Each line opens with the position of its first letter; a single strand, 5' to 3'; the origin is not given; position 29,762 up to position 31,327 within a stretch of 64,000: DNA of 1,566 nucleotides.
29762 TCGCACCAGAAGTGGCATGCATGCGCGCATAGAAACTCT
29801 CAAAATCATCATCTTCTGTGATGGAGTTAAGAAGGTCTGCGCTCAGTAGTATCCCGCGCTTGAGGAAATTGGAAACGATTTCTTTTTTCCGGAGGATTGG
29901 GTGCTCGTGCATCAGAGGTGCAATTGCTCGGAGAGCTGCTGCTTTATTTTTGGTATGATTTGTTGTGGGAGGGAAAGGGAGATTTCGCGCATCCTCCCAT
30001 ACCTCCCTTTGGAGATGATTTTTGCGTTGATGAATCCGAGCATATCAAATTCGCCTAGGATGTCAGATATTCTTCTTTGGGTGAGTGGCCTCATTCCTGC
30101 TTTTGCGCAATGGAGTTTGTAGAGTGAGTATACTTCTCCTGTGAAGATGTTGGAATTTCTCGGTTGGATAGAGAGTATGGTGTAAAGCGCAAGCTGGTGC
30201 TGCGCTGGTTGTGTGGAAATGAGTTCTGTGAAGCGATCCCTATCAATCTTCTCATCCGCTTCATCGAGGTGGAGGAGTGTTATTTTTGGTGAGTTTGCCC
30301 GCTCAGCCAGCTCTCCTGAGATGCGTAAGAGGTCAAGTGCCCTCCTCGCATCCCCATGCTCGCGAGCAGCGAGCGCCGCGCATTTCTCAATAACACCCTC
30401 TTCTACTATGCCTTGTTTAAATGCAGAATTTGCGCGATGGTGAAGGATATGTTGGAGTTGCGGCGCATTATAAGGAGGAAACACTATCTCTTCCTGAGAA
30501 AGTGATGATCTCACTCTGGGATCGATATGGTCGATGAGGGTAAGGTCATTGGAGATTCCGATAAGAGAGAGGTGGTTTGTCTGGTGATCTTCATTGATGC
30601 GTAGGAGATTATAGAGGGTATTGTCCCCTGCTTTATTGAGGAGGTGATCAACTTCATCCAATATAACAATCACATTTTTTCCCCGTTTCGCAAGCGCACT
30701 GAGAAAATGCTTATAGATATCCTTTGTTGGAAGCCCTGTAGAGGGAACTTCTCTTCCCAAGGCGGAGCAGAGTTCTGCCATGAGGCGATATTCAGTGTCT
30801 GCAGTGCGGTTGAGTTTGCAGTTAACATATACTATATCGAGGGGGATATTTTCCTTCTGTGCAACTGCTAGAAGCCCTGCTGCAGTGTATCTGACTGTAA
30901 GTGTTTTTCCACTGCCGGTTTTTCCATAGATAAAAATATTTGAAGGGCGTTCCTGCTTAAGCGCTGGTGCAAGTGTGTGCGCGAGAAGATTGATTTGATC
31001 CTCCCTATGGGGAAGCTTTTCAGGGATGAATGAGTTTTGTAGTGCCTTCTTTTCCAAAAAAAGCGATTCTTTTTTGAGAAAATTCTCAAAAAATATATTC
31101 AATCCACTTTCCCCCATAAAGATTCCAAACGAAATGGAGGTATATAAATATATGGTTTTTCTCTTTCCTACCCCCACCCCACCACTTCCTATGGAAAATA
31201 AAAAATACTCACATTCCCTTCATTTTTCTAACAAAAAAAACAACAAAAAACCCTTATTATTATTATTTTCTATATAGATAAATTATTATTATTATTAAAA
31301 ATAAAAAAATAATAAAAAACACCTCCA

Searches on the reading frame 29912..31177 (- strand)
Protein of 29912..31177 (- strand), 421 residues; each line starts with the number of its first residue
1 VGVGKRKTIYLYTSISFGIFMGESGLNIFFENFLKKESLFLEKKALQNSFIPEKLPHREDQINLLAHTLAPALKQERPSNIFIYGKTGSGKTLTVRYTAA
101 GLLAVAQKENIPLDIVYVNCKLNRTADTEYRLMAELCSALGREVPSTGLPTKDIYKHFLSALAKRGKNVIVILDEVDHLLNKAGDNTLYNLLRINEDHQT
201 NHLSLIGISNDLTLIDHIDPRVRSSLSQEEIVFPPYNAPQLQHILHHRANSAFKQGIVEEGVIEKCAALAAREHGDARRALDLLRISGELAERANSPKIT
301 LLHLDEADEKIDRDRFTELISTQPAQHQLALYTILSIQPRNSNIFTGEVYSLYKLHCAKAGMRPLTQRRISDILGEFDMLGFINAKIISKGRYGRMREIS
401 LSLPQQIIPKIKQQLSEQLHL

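Call 4: search_protein_families(library=pfam, proteins=[window:29912-31177:-])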
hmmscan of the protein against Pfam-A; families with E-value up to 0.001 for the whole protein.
window:29912-31177:- (421 aa): 9 families
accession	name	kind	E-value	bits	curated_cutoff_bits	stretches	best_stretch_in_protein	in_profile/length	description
PF09079.17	Cdc6_C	-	2.5e-24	85.5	25.1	1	318-408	1-93/96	CDC6, C terminal winged helix domain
PF22703.2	Cdc6_lid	-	3.1e-24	85.1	27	1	243-308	2-67/68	Cdc6 AAA+ ATPase-type lid domain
PF13401.12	AAA_22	-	4.9e-16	59.7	27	1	77-207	4-122/130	AAA domain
PF13191.12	AAA_16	-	1.5e-11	45.5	32.6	1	54-204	1-165/167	AAA ATPase domain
PF00004.35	AAA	-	1.2e-08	36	21.2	1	82-233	2-129/131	ATPase family associated with various cellular activities (AAA)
PF01637.24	ATPase_2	-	3.5e-08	34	33.2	1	72-199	14-143/225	ATPase domain predominantly from Archaea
PF22606.2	Cdc6-ORC-like_ATPase_lid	-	7.5e-07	29.4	27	1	236-292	1-57/60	Cdc6/ORC-like, ATPase lid domain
PF05621.17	TniB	-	2.6e-06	27.4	22.4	1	68-193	25-147/189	Bacterial TniB protein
PF00270.35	DEAD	-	0.0002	21.5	26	0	77-100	13-36/167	DEAD/DEAH box helicase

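Call 12: find_homologous_proteins(query=window:29915-31117:-)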
Query seq(401 aa) (401 aa): 8000 proteins with E <= 0.001 among 8000 candidates; the best 120 are listed.
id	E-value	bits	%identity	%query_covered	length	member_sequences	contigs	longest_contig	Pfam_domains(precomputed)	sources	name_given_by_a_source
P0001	7.7e-262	886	100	100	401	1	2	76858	PF22703.3,PF22606.3,PF00004.36,PF13401.13,PF01637.25,PF05621.18,PF09079.18,PF13191.13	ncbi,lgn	-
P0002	2.3e-215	733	81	100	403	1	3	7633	PF22703.3,PF22606.3,PF00004.36,PF13401.13,PF01637.25,PF05621.18,PF09079.18,PF13191.13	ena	-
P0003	3.8e-209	712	80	100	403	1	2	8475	PF22703.3,PF22606.3,PF00004.36,PF13401.13,PF01637.25,PF05621.18,PF09079.18,PF13191.13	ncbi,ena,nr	ncbi:MAG TPA: orc1/cdc6 family replication initiation protein [Candidatus Nanoarchaeia archaeon]|nr:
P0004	3.3e-205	699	78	100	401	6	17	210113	PF22703.3,PF07693.21,PF00004.36,PF13401.13,PF01637.25,PF05621.18,PF09079.18,PF13191.13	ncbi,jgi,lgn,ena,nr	ncbi:TPA: AAA family ATPase [Candidatus Woesearchaeota archaeon]|nr:AAA family ATPase [Candidatus Wo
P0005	5.1e-195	666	74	100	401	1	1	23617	PF22703.3,PF25201.1,PF00004.36,PF13401.13,PF01637.25,PF09079.18,PF13191.13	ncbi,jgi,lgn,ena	-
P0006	1.8e-194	664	74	100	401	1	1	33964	PF22703.3,PF00004.36,PF13401.13,PF01637.25,PF05621.18,PF09079.18,PF13191.13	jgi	jgi:cell division control protein 6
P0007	3.4e-187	640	71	100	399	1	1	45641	PF22703.3,PF05729.19,PF00004.36,PF13401.13,PF01637.25,PF05621.18,PF09079.18,PF13191.13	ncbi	-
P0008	1.4e-174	599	65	100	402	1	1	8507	PF22703.3,PF00004.36,PF13401.13,PF01637.25,PF05621.18,PF09079.18,PF13191.13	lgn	-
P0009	3.2e-164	565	61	100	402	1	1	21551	PF22703.3,PF22606.3,PF00004.36,PF13401.13,PF01637.25,PF05621.18,PF09079.18,PF13191.13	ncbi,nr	ncbi:ORC1-type DNA replication protein [Candidatus Woesearchaeota archaeon]|nr:ORC1-type DNA replica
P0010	1.4e-163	562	62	100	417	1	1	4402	PF22703.3,PF00004.36,PF13401.13,PF01637.25,PF09079.18,PF13191.13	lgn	-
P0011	2.2e-163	562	62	100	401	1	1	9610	PF22703.3,PF22606.3,PF00004.36,PF13401.13,PF01637.25,PF05621.18,PF09079.18,PF13191.13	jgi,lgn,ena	-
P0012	3.9e-163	561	61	100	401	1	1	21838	PF22703.3,PF00004.36,PF13401.13,PF01637.25,PF09079.18,PF13191.13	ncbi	-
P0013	9.5e-163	560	60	100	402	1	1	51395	PF22703.3,PF05729.19,PF22606.3,PF00004.36,PF13401.13,PF01637.25,PF05621.18,PF09079.18,PF13191.13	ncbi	-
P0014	1.0e-162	560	59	100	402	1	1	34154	PF22703.3,PF22606.3,PF00004.36,PF13401.13,PF01637.25,PF05621.18,PF09079.18,PF13191.13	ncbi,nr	ncbi:ORC1-type DNA replication protein [Candidatus Woesearchaeota archaeon]|nr:ORC1-type DNA replica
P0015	1.3e-162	559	60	100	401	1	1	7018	PF22703.3,PF05729.19,PF00004.36,PF13401.13,PF01637.25,PF05621.18,PF09079.18,PF13191.13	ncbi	-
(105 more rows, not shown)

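Call 15: find_related_loci(query=A1, collection=genome_contigs, flank=8000)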
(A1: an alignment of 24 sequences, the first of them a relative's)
Query A1 (401 aa) in genome_contigs; peptide patterns used: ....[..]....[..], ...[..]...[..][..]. (x = any residue, [..] = any of these).
600 stretches matched a pattern (row limit reached: there are more); 593 encode a relative of the query (tblastn E <= 1e-3); the best 80 are kept; 80 distinct loci.
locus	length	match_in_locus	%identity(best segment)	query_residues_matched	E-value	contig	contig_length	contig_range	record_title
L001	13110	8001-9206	61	1-401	2e-174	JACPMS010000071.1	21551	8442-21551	MAG: Candidatus Woesearchaeota archaeon isolate NC_groundwater_555_Ag_S-0.1um_38_11 S35_SO-1_scaffold_418828, whole geno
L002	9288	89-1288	57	3-401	4e-165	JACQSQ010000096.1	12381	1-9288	MAG: Candidatus Woesearchaeota archaeon isolate NC_groundwater_1389_Ag_S-0.2um_39_97 S_p2_S4_coassembly_k141_4036980, wh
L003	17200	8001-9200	58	3-401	1e-164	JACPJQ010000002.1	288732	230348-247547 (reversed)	MAG: Candidatus Woesearchaeota archaeon isolate NC_groundwater_472_Ag_B-0.1um_38_40 S34_3B_scaffold_114527, whole genome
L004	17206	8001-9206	59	1-401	2e-164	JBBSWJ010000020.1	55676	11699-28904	MAG: Nanoarchaeota archaeon isolate H51-bin140_1 H51_bin140_1_000000000020, whole genome shotgun sequence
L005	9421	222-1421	59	3-401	2e-161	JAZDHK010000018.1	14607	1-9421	MAG: archaeon isolate MEGAHIT-group-0.318 k141_8829066, whole genome shotgun sequence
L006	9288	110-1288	59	1-392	9e-161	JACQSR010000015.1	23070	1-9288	MAG: Candidatus Woesearchaeota archaeon isolate NC_groundwater_1390_Ag_S-0.2um_45_88 S_p2_S4_coassembly_k141_1231906, wh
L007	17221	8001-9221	57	1-399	2e-160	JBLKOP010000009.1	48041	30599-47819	MAG: Candidatus Woesearchaeota archaeon isolate MAG.96 NODE_2318_length_48041_cov_49.812464, whole genome shotgun sequen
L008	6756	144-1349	58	1-401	1e-160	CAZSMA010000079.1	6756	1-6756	MAG TPA_asm: uncultured Methanosarcinales archaeon isolate SRP256446_co1_47 genome assembly, contig: NODE_7355_length_67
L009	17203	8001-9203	56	1-401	2e-159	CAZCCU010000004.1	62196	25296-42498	MAG TPA_asm: uncultured Methanosarcinales archaeon isolate SRP119689_co1_339 genome assembly, contig: NODE_519_length_62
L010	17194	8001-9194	56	3-401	9e-160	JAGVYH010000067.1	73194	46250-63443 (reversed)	Candidatus Woesearchaeota archaeon isolate RIFCSPHIGHO2_02_FULL_33_21 rifcsphigho2_02_scaffold_1139, whole genome shotgu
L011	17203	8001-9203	56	1-401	4e-159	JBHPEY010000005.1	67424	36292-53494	Nanoarchaeota archaeon isolate SAG AM-311-I03 NODE_5_length_67424_cov_29.139159, whole genome shotgun sequence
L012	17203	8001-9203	58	1-401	5e-159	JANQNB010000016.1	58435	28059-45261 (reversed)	MAG: Candidatus Nanoarchaeia archaeon isolate PL23a_bin.69 k99_2002106, whole genome shotgun sequence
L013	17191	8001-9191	58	6-401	1e-158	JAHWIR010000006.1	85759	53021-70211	MAG: Candidatus Woesearchaeota archaeon isolate YT2_768 k127_14269681, whole genome shotgun sequence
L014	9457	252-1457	57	1-401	2e-158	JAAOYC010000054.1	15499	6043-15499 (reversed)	Candidatus Woesearchaeota archaeon isolate DPANNHV_H2.bin.19 k83_2894817, whole genome shotgun sequence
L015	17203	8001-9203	60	1-401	4e-158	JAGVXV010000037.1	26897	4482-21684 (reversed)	Candidatus Woesearchaeota archaeon isolate RIFCSPLOWO2_12_FULL_38_19 rifcsplowo2_12_scaffold_5710, whole genome shotgun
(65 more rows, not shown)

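Call 16: find_encoding_contigs(protein=P0001, flank=1500, max_places=3)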
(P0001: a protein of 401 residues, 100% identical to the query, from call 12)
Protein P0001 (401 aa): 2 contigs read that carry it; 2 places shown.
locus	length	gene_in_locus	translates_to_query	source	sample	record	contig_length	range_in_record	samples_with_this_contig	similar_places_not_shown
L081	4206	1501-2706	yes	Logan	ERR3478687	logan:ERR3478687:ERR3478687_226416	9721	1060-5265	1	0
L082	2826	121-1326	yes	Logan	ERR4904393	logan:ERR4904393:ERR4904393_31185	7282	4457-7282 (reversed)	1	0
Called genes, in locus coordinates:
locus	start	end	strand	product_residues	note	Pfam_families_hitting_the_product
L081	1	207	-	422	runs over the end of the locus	?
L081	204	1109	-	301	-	PF01073:3Beta_HSD, PF01370:Epimerase, PF02719:Polysacc_synt_2, PF04321:RmlD_sub_bind, PF13460:NAD_binding_10, PF16363:GDP_Man_Dehyd, PF07993:NAD_binding_4 (weak)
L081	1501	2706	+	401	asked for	PF01637:ATPase_2, PF05621:TniB (weak), PF13191:AAA_16, PF00004:AAA, PF13401:AAA_22, PF22606:Cdc6-ORC-like_ATPase_lid (weak), PF22703:Cdc6_lid, PF09079:WHD_Cdc6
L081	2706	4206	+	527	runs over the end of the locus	PF00149:Metallophos, PF04042:DNA_pol_E_B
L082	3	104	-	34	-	?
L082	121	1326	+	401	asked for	PF01637:ATPase_2, PF05621:TniB (weak), PF13191:AAA_16, PF00004:AAA, PF13401:AAA_22, PF22606:Cdc6-ORC-like_ATPase_lid (weak), PF22703:Cdc6_lid, PF09079:WHD_Cdc6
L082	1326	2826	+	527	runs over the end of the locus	PF00149:Metallophos, PF04042:DNA_pol_E_B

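Call 17: find_encoding_contigs(protein=P0002, flank=5000, max_places=3)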
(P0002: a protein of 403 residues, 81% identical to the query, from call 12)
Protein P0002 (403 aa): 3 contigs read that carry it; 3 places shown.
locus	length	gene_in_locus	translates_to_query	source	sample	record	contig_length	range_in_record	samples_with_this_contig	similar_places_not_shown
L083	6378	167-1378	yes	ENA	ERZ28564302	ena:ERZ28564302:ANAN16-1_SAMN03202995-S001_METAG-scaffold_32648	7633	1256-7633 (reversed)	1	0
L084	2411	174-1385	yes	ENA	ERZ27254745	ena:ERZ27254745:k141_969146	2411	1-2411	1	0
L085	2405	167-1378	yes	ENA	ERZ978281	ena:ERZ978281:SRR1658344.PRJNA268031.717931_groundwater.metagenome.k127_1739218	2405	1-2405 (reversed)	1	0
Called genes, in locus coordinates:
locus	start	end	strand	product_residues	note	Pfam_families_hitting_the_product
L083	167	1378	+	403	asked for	PF01637:ATPase_2 (weak), PF05621:TniB (weak), PF13191:AAA_16, PF00004:AAA (weak), PF13401:AAA_22, PF22606:Cdc6-ORC-like_ATPase_lid (weak), PF22703:Cdc6_lid, PF09079:WHD_Cdc6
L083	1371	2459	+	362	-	-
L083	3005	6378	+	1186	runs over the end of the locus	PF03833:PolC_DP2_N, PF24844:PolC_DP2_central, PF24846:PolC_DP2_cat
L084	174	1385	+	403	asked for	PF01637:ATPase_2 (weak), PF05621:TniB (weak), PF13191:AAA_16, PF00004:AAA (weak), PF13401:AAA_22, PF22606:Cdc6-ORC-like_ATPase_lid (weak), PF22703:Cdc6_lid, PF09079:WHD_Cdc6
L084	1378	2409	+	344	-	?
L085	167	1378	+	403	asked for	PF01637:ATPase_2 (weak), PF05621:TniB (weak), PF13191:AAA_16, PF00004:AAA (weak), PF13401:AAA_22, PF22606:Cdc6-ORC-like_ATPase_lid (weak), PF22703:Cdc6_lid, PF09079:WHD_Cdc6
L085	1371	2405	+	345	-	?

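Call 18: find_encoding_contigs(protein=P0003, flank=5000, max_places=3)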
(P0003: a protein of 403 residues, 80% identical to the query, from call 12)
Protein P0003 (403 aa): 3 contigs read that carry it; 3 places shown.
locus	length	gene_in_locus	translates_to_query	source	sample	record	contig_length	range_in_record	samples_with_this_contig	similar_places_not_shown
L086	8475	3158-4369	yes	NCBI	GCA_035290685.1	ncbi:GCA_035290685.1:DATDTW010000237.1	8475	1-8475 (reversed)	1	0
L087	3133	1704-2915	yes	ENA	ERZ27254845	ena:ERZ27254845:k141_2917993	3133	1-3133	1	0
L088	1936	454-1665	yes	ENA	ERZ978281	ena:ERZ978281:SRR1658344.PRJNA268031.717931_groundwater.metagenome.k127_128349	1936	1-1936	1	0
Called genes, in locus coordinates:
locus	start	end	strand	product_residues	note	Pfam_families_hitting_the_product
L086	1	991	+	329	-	PF05345:He_PIG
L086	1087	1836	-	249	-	PF01978:TrmB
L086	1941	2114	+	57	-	-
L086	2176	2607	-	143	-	PF01797:Y1_Tnp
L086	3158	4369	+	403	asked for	PF05621:TniB (faint), PF01637:ATPase_2 (weak), PF13191:AAA_16, PF00004:AAA (weak), PF13401:AAA_22, PF22606:Cdc6-ORC-like_ATPase_lid (weak), PF22703:Cdc6_lid, PF09079:WHD_Cdc6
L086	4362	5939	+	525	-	PF01336:tRNA_anti-codon (weak), PF00149:Metallophos, PF04042:DNA_pol_E_B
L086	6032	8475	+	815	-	PF03833:PolC_DP2_N, PF24844:PolC_DP2_central, PF24846:PolC_DP2_cat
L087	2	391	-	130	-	?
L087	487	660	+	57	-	-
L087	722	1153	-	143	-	PF01797:Y1_Tnp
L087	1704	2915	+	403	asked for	PF05621:TniB (faint), PF01637:ATPase_2 (weak), PF13191:AAA_16, PF00004:AAA (weak), PF13401:AAA_22, PF22606:Cdc6-ORC-like_ATPase_lid (weak), PF22703:Cdc6_lid, PF09079:WHD_Cdc6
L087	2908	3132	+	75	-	?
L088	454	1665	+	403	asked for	PF05621:TniB (faint), PF01637:ATPase_2 (weak), PF13191:AAA_16, PF00004:AAA (weak), PF13401:AAA_22, PF22606:Cdc6-ORC-like_ATPase_lid (weak), PF22703:Cdc6_lid, PF09079:WHD_Cdc6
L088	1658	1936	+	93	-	?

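Call 19: find_encoding_contigs(protein=P0004, flank=5000, max_places=4)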
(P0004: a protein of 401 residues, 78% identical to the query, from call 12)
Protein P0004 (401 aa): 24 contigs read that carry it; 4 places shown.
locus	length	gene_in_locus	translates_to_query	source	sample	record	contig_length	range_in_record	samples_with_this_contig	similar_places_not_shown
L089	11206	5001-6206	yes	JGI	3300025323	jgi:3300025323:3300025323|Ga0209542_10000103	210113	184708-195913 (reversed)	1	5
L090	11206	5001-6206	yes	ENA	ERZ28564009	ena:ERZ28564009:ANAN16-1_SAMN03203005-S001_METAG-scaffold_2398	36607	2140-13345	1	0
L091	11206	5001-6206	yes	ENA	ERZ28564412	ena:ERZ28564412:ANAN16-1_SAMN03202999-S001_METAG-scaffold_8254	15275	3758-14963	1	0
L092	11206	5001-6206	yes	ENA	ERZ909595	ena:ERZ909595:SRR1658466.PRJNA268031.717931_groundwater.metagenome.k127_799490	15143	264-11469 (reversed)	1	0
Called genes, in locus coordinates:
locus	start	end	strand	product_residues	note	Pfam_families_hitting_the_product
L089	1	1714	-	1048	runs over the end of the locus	PF06101:Vps62 (faint), PF11617:Cu-binding_MopE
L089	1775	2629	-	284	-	PF01370:Epimerase, PF04321:RmlD_sub_bind, PF16363:GDP_Man_Dehyd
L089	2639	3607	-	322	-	PF00535:Glycos_transf_2, PF13641:Glyco_tranf_2_3, PF13632:Glyco_trans_2_3 (weak)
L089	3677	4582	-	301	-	PF01073:3Beta_HSD, PF01370:Epimerase, PF04321:RmlD_sub_bind, PF07993:NAD_binding_4 (faint), PF13460:NAD_binding_10 (weak), PF16363:GDP_Man_Dehyd, PF02719:Polysacc_synt_2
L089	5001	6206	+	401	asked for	PF05621:TniB (weak), PF01637:ATPase_2, PF07693:KAP_NTPase (faint), PF13191:AAA_16, PF00004:AAA, PF13401:AAA_22, PF22703:Cdc6_lid, PF09079:WHD_Cdc6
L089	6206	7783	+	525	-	PF01336:tRNA_anti-codon (weak), PF00149:Metallophos, PF04042:DNA_pol_E_B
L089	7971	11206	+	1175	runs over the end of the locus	PF03833:PolC_DP2_N, PF24844:PolC_DP2_central, PF24846:PolC_DP2_cat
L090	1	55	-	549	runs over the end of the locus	PF11617:Cu-binding_MopE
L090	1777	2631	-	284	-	PF01370:Epimerase, PF04321:RmlD_sub_bind, PF16363:GDP_Man_Dehyd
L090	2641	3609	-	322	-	PF00535:Glycos_transf_2, PF13641:Glyco_tranf_2_3, PF13632:Glyco_trans_2_3 (weak)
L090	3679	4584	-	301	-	PF01073:3Beta_HSD, PF01370:Epimerase, PF04321:RmlD_sub_bind, PF07993:NAD_binding_4 (faint), PF13460:NAD_binding_10 (weak), PF16363:GDP_Man_Dehyd, PF02719:Polysacc_synt_2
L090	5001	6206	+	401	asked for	PF05621:TniB (weak), PF01637:ATPase_2, PF07693:KAP_NTPase (faint), PF13191:AAA_16, PF00004:AAA, PF13401:AAA_22, PF22703:Cdc6_lid, PF09079:WHD_Cdc6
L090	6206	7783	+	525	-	PF01336:tRNA_anti-codon (weak), PF00149:Metallophos, PF04042:DNA_pol_E_B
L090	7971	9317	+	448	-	-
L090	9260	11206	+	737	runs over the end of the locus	PF24844:PolC_DP2_central, PF24846:PolC_DP2_cat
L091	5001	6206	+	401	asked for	PF05621:TniB (weak), PF01637:ATPase_2, PF07693:KAP_NTPase (faint), PF13191:AAA_16, PF00004:AAA, PF13401:AAA_22, PF22703:Cdc6_lid, PF09079:WHD_Cdc6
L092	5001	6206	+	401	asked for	PF05621:TniB (weak), PF01637:ATPase_2, PF07693:KAP_NTPase (faint), PF13191:AAA_16, PF00004:AAA, PF13401:AAA_22, PF22703:Cdc6_lid, PF09079:WHD_Cdc6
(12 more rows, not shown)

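Call 20: find_encoding_contigs(protein=P0005, flank=5000, max_places=2)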
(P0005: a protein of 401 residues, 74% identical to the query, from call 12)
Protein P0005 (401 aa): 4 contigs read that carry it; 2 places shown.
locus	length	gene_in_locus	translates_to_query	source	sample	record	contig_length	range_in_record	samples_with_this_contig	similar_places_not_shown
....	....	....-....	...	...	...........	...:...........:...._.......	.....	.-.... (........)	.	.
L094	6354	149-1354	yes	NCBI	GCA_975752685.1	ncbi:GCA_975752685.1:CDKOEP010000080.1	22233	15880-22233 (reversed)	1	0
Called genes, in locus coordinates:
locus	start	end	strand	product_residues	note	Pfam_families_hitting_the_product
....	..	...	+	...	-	-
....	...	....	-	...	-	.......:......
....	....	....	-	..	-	-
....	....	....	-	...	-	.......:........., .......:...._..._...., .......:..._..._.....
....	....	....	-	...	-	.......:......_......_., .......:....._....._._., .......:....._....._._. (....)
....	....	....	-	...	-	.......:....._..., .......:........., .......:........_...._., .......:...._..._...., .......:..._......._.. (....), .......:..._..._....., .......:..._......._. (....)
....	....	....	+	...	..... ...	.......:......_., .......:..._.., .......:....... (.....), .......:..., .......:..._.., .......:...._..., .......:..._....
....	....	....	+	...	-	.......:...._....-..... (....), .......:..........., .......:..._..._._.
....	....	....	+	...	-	?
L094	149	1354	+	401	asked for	PF01637:ATPase_2, PF13191:AAA_16, PF25201:nSTAND6 (faint), PF00004:AAA, PF13401:AAA_22, PF22703:Cdc6_lid, PF09079:WHD_Cdc6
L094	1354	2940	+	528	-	PF01336:tRNA_anti-codon (weak), PF00149:Metallophos, PF04042:DNA_pol_E_B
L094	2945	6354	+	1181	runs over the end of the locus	PF03833:PolC_DP2_N, PF24844:PolC_DP2_central, PF24846:PolC_DP2_cat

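Call 21: find_encoding_contigs(protein=P0006, flank=5000, max_places=2)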
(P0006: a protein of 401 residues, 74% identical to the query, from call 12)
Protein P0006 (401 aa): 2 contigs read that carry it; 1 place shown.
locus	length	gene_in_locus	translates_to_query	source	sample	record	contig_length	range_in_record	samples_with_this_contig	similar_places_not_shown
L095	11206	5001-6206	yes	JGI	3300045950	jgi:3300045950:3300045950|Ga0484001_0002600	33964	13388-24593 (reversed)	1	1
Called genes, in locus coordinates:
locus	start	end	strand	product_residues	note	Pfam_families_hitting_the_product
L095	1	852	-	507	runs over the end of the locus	PF01039:Carboxyl_trans, PF03255:ACCA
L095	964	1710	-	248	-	PF00154:RecA_N, PF08423:Rad51, PF13481:AAA_25, PF25199:nSTAND_NTPase5 (faint), PF03796:DnaB_C (faint), PF06745:ATPase, PF01637:ATPase_2 (weak), PF13479:AAA_24 (weak)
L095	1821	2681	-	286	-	PF01370:Epimerase, PF04321:RmlD_sub_bind, PF16363:GDP_Man_Dehyd (weak)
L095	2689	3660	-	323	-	PF00535:Glycos_transf_2, PF13641:Glyco_tranf_2_3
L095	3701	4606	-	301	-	PF01073:3Beta_HSD, PF01370:Epimerase, PF02719:Polysacc_synt_2, PF04321:RmlD_sub_bind, PF13460:NAD_binding_10 (weak), PF16363:GDP_Man_Dehyd, PF07993:NAD_binding_4 (weak)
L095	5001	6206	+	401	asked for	PF01637:ATPase_2, PF05621:TniB (weak), PF13191:AAA_16, PF00004:AAA (weak), PF13401:AAA_22, PF22703:Cdc6_lid, PF09079:WHD_Cdc6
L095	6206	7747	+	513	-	PF01336:tRNA_anti-codon (weak), PF00149:Metallophos, PF04042:DNA_pol_E_B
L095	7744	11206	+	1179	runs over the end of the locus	PF03833:PolC_DP2_N, PF24844:PolC_DP2_central, PF24846:PolC_DP2_cat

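Call 22: find_encoding_contigs(protein=P0007, flank=5000, max_places=2)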
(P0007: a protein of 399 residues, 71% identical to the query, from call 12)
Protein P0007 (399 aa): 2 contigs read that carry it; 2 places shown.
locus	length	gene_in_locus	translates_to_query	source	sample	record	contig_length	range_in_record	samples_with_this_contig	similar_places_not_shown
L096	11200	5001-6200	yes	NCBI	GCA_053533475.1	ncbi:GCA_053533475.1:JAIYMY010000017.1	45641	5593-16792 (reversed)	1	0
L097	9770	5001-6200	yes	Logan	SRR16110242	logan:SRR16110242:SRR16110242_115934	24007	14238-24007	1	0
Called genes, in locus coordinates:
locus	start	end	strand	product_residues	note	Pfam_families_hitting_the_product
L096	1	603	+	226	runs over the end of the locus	PF01336:tRNA_anti-codon (faint)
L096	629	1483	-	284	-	PF01944:SpoIIM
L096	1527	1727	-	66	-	-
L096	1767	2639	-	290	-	PF01370:Epimerase, PF04321:RmlD_sub_bind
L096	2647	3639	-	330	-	PF13641:Glyco_tranf_2_3, PF00535:Glycos_transf_2, PF13632:Glyco_trans_2_3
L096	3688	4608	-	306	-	PF01073:3Beta_HSD, PF01370:Epimerase, PF02719:Polysacc_synt_2, PF04321:RmlD_sub_bind, PF13460:NAD_binding_10, PF16363:GDP_Man_Dehyd, PF07993:NAD_binding_4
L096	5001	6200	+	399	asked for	PF01637:ATPase_2, PF05621:TniB (weak), PF13191:AAA_16, PF00004:AAA, PF05729:NACHT (faint), PF13401:AAA_22, PF22703:Cdc6_lid, PF09079:WHD_Cdc6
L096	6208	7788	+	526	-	PF01336:tRNA_anti-codon (weak), PF00149:Metallophos, PF04042:DNA_pol_E_B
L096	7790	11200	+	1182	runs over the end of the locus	PF03833:PolC_DP2_N, PF24844:PolC_DP2_central, PF24846:PolC_DP2_cat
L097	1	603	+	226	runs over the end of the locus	PF01336:tRNA_anti-codon (faint)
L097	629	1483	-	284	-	PF01944:SpoIIM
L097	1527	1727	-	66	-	-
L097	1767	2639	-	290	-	PF01370:Epimerase, PF04321:RmlD_sub_bind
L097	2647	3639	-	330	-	PF13641:Glyco_tranf_2_3, PF00535:Glycos_transf_2, PF13632:Glyco_trans_2_3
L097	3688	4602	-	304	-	PF01073:3Beta_HSD, PF01370:Epimerase, PF02719:Polysacc_synt_2, PF04321:RmlD_sub_bind, PF13460:NAD_binding_10, PF16363:GDP_Man_Dehyd, PF07993:NAD_binding_4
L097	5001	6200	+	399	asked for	PF01637:ATPase_2, PF05621:TniB (weak), PF13191:AAA_16, PF00004:AAA, PF05729:NACHT (faint), PF13401:AAA_22, PF22703:Cdc6_lid, PF09079:WHD_Cdc6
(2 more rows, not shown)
